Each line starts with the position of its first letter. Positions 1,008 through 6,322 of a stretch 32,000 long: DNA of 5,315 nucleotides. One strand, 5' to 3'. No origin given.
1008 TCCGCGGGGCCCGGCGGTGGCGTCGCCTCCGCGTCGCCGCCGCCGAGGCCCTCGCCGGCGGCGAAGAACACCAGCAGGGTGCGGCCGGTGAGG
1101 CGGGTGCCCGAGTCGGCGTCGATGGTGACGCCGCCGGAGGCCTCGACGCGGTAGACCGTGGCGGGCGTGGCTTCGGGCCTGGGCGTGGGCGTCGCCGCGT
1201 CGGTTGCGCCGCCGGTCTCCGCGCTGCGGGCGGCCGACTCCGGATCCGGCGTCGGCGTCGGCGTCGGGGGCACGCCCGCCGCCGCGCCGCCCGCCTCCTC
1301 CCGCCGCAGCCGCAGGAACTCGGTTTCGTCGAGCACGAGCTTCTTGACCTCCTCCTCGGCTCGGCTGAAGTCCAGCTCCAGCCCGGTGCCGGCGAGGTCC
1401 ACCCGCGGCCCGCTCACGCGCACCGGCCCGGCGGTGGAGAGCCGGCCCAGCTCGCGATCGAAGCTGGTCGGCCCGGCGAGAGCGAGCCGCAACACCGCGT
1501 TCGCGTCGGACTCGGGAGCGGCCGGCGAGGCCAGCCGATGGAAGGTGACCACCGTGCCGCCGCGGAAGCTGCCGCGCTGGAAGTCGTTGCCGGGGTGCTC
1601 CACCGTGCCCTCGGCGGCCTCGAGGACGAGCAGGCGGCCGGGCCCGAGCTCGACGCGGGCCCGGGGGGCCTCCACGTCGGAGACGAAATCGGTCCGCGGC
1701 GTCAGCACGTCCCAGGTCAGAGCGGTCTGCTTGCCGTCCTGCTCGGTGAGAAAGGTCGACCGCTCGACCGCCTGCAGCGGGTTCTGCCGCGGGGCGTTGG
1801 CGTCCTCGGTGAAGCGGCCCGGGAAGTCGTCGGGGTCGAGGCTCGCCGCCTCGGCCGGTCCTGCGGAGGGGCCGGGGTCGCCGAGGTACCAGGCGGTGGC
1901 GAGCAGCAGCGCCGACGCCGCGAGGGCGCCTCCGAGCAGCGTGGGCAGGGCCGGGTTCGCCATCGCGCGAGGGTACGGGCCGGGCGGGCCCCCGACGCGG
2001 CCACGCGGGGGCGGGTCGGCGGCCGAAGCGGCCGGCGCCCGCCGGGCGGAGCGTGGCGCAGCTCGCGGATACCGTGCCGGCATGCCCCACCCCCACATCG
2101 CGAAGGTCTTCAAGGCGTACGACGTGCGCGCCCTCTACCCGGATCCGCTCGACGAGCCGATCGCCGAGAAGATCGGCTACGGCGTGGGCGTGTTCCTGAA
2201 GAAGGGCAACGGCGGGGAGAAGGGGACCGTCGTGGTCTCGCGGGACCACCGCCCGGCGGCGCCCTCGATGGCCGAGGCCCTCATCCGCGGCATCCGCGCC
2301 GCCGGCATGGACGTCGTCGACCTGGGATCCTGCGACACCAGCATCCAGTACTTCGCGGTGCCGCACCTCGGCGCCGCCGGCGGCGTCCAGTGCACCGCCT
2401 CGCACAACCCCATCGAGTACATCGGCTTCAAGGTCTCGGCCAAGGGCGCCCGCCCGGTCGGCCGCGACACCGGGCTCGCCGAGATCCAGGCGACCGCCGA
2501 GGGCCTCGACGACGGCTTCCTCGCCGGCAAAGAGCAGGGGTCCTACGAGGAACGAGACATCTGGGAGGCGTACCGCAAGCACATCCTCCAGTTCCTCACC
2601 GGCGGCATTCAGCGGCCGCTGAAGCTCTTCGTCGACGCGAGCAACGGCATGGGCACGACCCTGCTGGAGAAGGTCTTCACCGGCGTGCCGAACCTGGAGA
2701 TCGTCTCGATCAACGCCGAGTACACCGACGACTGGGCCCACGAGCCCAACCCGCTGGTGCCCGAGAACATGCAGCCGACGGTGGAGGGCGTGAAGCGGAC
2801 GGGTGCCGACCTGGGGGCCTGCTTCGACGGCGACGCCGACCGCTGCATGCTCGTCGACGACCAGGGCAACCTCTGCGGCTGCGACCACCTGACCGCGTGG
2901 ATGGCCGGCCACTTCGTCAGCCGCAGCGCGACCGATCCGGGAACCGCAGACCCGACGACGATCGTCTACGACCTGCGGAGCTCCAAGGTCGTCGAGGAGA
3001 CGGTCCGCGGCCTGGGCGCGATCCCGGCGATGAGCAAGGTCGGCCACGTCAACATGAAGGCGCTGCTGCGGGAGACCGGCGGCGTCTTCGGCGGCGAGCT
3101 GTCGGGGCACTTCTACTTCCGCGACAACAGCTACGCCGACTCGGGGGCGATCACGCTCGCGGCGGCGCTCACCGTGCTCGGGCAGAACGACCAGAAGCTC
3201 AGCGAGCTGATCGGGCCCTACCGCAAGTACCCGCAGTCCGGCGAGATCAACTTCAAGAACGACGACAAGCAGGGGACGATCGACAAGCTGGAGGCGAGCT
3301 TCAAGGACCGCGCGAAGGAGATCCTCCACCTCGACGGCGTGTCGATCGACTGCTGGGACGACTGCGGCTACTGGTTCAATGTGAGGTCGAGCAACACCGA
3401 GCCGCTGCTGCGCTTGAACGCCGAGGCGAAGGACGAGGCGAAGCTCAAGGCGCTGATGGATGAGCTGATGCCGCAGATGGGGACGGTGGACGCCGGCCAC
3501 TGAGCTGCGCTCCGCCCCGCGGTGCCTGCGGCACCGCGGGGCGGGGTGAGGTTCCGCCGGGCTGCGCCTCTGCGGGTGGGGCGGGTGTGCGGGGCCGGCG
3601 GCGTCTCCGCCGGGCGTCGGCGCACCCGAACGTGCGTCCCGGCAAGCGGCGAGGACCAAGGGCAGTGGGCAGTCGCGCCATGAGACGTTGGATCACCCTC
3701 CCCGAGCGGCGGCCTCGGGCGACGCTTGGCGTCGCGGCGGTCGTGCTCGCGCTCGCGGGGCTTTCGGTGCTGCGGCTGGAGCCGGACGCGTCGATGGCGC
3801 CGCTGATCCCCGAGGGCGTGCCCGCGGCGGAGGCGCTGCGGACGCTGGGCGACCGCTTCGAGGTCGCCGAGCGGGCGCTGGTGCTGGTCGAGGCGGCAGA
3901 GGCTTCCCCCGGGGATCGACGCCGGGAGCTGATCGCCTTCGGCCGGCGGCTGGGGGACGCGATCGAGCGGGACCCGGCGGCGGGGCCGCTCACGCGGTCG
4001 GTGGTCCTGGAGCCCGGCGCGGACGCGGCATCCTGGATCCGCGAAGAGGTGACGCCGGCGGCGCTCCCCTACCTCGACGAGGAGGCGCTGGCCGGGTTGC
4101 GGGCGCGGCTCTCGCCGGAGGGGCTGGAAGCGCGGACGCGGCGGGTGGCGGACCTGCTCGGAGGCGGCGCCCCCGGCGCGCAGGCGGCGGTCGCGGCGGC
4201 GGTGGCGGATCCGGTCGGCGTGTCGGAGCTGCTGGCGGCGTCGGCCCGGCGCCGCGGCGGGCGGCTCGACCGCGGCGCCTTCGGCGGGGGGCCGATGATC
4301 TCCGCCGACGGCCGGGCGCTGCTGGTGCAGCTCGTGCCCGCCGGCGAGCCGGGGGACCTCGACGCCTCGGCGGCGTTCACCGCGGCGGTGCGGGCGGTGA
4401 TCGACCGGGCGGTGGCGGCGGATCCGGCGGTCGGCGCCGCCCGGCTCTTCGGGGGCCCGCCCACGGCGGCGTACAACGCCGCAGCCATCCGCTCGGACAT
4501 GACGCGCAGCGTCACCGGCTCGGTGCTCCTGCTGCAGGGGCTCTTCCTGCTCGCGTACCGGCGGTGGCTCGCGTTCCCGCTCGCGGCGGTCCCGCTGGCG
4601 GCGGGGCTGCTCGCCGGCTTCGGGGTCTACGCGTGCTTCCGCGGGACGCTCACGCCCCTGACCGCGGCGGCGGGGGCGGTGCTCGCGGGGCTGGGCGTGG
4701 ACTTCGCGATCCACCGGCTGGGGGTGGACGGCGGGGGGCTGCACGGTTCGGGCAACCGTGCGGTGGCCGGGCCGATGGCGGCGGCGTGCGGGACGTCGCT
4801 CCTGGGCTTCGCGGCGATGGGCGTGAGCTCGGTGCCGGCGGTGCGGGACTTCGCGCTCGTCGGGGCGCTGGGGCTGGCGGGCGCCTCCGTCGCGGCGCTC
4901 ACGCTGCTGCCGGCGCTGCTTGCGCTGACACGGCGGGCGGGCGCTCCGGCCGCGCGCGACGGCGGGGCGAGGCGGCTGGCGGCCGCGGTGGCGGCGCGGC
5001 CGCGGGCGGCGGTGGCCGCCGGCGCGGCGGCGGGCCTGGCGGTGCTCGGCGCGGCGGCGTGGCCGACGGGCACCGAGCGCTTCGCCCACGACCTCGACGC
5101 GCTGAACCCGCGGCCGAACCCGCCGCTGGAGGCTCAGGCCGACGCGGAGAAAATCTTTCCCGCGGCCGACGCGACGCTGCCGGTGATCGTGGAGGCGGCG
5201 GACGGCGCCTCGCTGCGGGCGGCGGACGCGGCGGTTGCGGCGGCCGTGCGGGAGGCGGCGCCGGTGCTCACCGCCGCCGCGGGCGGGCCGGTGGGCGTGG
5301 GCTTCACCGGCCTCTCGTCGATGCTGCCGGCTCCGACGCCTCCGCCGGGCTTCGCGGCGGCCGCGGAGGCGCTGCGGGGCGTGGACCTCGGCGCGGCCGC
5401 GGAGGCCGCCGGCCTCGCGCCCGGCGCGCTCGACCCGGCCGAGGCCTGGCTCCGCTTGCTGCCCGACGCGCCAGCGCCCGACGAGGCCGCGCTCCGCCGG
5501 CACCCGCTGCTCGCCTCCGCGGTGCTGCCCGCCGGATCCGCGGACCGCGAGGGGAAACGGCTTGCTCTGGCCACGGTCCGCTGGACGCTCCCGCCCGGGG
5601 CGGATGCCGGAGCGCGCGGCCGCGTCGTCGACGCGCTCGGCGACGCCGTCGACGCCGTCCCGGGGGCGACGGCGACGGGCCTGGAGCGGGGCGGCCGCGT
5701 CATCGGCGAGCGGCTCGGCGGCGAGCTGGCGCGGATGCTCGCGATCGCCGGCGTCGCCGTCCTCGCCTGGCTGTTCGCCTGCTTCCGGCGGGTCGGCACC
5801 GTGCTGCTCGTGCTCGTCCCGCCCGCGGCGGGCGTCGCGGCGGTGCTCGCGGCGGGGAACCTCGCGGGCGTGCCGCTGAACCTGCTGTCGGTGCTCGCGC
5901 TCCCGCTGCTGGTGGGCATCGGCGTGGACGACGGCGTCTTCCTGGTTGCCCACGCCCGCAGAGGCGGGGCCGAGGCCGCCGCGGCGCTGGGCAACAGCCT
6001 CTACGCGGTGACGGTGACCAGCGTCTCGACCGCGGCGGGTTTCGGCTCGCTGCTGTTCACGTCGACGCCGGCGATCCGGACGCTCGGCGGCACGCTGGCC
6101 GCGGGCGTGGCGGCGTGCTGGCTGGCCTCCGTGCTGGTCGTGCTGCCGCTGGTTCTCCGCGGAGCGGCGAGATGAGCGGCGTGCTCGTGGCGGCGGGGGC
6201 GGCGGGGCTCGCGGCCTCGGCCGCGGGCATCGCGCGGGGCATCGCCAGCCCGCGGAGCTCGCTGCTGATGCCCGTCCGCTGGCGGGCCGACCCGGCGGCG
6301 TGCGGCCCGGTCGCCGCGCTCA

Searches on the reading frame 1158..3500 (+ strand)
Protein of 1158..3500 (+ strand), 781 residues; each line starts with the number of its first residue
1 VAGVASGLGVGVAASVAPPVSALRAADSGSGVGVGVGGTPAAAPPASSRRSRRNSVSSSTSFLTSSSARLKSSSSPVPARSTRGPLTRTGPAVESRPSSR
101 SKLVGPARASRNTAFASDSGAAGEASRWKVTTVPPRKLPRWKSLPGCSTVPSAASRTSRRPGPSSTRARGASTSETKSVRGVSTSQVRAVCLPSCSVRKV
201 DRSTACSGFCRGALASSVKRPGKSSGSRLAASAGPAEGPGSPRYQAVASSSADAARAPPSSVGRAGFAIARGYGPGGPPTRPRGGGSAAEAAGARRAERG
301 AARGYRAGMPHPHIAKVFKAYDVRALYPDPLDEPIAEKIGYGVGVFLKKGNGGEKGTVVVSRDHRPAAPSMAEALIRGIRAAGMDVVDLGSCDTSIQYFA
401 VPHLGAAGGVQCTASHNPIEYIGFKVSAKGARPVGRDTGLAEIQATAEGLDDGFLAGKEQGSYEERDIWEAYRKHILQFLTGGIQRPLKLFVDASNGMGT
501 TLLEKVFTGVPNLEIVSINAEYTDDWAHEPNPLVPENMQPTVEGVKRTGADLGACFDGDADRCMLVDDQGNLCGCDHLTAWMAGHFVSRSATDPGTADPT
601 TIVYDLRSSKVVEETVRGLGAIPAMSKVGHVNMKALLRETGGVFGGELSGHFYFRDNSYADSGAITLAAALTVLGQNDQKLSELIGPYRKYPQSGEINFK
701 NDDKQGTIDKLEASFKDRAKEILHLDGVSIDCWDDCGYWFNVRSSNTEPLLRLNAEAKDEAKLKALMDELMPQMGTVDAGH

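Call 66: search_protein_families(library=pfam, proteins=[window:1158-3500:+], max_evalue=0.001)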
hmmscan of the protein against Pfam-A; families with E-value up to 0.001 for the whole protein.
window:1158-3500:+ (781 aa): 4 families
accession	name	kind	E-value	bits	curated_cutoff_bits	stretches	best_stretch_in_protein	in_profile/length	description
PF02878.22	PGM_PMM_I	-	2.3e-26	92.5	22.5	1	316-447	2-131/138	Phosphoglucomutase/phosphomannomutase, alpha/beta/alpha domain I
PF02880.22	PGM_PMM_III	-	6e-19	68.7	20.7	1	576-691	3-115/115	Phosphoglucomutase/phosphomannomutase, alpha/beta/alpha domain III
PF02879.22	PGM_PMM_II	-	1.6e-15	57.9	29.3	1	471-570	2-103/103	Phosphoglucomutase/phosphomannomutase, alpha/beta/alpha domain II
PF00408.26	PGM_PMM_IV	-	2.7e-12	47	23.1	1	696-771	1-66/68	Phosphoglucomutase/phosphomannomutase, C-terminal domain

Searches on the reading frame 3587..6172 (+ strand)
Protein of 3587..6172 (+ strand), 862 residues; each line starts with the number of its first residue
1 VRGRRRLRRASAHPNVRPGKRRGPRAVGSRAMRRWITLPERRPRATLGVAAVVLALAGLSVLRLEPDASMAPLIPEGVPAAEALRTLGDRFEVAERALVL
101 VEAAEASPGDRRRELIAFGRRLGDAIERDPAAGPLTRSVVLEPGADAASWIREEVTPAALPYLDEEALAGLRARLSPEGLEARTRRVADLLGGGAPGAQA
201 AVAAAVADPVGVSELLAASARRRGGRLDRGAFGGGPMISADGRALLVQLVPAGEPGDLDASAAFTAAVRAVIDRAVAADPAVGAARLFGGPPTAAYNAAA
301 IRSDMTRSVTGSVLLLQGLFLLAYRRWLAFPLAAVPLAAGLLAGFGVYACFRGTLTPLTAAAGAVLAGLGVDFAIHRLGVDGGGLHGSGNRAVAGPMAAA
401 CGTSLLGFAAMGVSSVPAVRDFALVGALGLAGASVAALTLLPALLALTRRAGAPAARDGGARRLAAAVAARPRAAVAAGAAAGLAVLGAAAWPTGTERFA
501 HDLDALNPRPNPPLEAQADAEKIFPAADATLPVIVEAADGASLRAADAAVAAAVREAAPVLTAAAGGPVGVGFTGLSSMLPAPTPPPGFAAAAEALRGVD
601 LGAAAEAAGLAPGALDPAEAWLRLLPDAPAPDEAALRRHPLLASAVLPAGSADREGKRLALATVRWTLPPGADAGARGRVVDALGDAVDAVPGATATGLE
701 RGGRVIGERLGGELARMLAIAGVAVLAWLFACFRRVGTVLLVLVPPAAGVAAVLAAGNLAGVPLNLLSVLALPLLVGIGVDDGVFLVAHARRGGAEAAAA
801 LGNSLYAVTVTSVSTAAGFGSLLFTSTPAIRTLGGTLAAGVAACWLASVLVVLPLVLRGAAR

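Call 66: search_protein_families(library=pfam, proteins=[window:3587-6172:+], max_evalue=0.001)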
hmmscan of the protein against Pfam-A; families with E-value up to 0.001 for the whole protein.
window:3587-6172:+ (862 aa): 2 families
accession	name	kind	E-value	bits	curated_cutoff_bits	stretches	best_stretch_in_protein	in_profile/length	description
PF03176.21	MMPL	-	1.8e-08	34.1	20.5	1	233-473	76-331/333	MMPL family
PF12349.14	Sterol-sensing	-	0.00064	20.1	22.3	0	748-850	18-127/153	Sterol-sensing domain of SREBP cleavage-activation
